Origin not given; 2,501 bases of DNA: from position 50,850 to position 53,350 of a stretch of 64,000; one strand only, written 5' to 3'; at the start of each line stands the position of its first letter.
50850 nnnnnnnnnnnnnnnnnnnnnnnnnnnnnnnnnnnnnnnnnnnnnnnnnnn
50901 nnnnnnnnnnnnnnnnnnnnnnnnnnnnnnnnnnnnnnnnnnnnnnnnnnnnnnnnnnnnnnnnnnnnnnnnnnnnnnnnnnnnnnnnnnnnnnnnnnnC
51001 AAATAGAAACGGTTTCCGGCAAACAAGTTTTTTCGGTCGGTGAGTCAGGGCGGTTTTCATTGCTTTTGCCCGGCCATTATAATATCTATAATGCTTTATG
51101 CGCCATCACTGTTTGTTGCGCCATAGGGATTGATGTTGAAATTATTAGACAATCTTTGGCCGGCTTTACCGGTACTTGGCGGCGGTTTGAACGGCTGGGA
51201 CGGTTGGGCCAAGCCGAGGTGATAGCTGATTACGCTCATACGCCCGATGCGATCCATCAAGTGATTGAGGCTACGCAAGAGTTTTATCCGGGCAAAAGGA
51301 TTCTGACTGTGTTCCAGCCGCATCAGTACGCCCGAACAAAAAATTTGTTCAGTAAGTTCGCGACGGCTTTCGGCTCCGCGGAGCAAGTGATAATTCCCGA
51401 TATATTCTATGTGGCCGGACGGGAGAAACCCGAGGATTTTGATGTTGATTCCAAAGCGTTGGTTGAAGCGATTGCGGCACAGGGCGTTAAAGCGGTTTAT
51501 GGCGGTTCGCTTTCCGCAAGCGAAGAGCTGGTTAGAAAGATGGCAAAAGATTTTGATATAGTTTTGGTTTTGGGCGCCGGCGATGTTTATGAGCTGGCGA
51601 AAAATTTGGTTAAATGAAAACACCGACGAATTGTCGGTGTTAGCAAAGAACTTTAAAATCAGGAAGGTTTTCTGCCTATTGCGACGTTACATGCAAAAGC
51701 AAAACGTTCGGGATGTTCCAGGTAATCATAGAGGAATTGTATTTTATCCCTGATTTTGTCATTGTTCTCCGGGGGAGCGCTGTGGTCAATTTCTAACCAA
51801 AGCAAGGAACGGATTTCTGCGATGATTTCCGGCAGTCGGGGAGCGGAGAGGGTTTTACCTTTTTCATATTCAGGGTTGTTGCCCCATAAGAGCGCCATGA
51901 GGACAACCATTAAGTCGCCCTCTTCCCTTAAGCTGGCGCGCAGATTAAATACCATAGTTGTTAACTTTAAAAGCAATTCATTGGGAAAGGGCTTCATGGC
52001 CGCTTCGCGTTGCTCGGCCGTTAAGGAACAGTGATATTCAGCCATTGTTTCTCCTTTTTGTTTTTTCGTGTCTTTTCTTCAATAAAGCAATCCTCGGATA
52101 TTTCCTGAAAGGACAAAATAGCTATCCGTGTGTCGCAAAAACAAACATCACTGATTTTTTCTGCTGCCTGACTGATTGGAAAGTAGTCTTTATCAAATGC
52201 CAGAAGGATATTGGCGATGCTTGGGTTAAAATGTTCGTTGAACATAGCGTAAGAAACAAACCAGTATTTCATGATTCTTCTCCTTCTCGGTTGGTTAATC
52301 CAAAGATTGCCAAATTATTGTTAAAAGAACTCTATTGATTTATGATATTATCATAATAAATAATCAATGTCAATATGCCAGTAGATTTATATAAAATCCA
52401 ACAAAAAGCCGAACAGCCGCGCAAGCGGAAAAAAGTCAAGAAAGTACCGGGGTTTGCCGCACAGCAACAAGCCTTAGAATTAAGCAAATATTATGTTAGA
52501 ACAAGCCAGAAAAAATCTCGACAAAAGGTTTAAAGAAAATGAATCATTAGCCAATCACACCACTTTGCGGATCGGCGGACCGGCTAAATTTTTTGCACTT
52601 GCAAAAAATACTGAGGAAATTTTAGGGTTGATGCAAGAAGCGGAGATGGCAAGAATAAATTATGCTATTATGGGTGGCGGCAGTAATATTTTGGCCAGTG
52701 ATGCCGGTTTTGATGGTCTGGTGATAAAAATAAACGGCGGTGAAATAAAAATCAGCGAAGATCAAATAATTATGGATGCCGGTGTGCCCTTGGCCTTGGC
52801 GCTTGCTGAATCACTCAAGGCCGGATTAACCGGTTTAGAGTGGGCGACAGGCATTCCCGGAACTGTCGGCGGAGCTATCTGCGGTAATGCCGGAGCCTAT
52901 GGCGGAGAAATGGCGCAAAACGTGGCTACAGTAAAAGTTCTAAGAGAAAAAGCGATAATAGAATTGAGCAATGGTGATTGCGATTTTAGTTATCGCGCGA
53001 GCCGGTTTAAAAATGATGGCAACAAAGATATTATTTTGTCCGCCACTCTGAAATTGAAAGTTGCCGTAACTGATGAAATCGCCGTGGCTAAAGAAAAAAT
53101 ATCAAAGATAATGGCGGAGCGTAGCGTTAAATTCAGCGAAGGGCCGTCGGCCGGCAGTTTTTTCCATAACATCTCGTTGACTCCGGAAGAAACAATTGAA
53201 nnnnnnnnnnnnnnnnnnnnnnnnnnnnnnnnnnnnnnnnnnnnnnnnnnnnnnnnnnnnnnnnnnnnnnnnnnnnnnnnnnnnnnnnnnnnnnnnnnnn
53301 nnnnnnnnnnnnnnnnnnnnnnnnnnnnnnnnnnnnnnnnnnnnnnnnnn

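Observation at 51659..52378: Antisense, overlapping two-gene module (83 aa + 128 aa) splitting murC from murB, with its own palindromic operator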

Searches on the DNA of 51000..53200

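Call 71: search_rna_families(source=window, start=51000, end=53200, threshold=evalue, max_evalue=1)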
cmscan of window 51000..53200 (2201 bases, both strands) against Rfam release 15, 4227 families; matches with E-value up to 1: 1.
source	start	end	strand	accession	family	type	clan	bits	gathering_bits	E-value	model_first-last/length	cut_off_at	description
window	51859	51973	-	RF00603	SNORD23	Gene; snRNA; snoRNA; CD-box;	-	20.1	64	0.36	1-110/110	no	Small nucleolar RNA SNORD23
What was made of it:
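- Tried and rejected: The Rfam scan of 51000-53200 gave only a sub-threshold snoRNA chance hit (call 71).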
